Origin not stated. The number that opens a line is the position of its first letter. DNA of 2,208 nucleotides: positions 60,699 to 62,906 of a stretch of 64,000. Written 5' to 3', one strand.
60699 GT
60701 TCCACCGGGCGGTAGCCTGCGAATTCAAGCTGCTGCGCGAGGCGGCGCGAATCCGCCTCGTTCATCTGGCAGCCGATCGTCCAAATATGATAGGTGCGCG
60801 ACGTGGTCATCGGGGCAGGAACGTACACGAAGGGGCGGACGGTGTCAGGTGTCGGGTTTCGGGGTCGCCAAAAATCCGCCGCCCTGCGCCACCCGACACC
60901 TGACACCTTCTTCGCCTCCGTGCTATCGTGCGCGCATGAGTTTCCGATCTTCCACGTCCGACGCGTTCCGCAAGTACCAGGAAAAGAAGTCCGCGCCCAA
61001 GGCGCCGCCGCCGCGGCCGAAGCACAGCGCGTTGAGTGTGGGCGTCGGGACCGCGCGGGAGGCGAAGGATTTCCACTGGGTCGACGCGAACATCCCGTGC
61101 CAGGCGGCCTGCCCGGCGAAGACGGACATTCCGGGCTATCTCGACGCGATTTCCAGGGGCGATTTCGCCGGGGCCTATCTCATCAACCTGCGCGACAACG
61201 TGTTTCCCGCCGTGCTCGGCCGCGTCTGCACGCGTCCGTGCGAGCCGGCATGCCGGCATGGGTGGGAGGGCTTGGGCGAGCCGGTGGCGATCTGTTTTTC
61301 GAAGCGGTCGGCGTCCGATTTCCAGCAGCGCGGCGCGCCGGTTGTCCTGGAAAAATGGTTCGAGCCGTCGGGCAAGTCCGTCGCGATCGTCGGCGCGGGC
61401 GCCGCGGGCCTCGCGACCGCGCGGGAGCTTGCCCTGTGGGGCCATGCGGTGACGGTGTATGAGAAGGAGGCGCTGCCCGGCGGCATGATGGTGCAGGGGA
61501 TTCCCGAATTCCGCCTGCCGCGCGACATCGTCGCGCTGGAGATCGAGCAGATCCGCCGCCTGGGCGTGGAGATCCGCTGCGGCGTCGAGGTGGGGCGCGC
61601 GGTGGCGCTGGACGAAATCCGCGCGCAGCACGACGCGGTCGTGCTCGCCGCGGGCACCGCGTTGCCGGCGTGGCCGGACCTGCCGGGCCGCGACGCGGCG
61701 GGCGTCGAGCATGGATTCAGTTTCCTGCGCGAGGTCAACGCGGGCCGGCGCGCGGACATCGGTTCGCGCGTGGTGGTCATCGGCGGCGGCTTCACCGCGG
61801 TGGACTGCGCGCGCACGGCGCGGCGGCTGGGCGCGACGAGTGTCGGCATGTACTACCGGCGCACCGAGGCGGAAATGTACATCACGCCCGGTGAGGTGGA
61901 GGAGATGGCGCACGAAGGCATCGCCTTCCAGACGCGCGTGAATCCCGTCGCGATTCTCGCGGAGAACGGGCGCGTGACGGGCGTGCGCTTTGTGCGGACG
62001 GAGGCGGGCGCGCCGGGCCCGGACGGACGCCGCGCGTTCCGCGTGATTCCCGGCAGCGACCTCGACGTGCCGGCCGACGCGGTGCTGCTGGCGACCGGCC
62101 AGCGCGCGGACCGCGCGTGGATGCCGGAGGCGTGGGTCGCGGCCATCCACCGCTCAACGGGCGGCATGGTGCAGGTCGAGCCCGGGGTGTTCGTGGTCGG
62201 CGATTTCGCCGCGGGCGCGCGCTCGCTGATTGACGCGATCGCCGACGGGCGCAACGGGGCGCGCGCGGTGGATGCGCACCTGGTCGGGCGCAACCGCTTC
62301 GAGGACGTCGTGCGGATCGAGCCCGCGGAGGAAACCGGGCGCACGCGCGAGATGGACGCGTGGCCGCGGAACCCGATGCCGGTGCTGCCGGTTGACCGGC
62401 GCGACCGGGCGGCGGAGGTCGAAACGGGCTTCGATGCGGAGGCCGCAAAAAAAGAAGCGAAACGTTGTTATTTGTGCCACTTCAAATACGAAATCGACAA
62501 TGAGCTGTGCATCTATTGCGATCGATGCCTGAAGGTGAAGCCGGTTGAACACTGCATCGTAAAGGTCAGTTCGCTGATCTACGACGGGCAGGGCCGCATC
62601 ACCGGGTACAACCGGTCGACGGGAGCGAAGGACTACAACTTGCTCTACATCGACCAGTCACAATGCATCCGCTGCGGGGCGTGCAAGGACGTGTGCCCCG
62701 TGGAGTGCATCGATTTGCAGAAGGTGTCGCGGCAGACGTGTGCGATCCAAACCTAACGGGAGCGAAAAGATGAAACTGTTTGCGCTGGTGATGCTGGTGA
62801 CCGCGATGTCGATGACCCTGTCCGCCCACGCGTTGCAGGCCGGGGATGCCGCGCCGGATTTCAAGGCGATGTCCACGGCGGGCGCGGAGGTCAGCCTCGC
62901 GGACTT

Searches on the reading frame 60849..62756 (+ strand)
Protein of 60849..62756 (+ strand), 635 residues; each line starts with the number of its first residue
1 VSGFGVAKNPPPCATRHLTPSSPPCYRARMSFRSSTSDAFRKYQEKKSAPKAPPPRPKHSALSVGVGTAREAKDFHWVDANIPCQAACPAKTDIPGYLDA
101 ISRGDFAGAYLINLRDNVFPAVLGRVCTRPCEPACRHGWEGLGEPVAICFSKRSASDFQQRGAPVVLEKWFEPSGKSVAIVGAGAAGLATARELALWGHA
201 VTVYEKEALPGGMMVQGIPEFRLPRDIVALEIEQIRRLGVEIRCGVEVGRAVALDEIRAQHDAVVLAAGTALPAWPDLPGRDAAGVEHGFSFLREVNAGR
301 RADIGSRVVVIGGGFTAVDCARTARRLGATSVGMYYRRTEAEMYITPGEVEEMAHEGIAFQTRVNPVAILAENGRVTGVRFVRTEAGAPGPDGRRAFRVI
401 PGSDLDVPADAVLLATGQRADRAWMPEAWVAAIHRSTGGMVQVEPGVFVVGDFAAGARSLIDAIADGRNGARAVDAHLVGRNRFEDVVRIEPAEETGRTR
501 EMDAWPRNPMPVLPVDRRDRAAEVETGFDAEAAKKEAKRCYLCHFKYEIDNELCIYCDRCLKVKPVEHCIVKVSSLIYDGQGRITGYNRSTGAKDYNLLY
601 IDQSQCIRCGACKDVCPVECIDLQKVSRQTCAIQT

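Call 125: search_protein_families(library=pfam, proteins=[window:60849-62756:+], max_evalue=0.00001)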
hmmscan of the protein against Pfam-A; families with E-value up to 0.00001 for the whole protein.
window:60849-62756:+ (635 aa): 7 families
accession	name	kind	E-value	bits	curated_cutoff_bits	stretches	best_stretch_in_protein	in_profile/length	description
PF07992.20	Pyr_redox_2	-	3.5e-27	96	26.1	1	177-465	2-289/291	Pyridine nucleotide-disulphide oxidoreductase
PF14691.11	Fer4_20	-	9.1e-16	58.1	25.8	1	81-160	29-109/113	Dihydroprymidine dehydrogenase domain II, 4Fe-4S cluster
PF01266.30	DAO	-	3.1e-09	37.3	27.9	1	178-211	2-35/353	FAD dependent oxidoreductase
PF00070.33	Pyr_redox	-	1.4e-08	35.6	22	0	307-381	1-79/82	Pyridine nucleotide-disulphide oxidoreductase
PF13450.12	NAD_binding_8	-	2.1e-07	31.6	21.9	1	180-214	1-35/68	NAD(P)-binding Rossmann-like domain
PF13738.12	Pyr_redox_3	-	4.7e-07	29.8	30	0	262-342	126-200/305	Pyridine nucleotide-disulphide oxidoreductase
PF00037.32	Fer4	-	1.6e-06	28.1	21.1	1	600-621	2-23/24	4Fe-4S binding domain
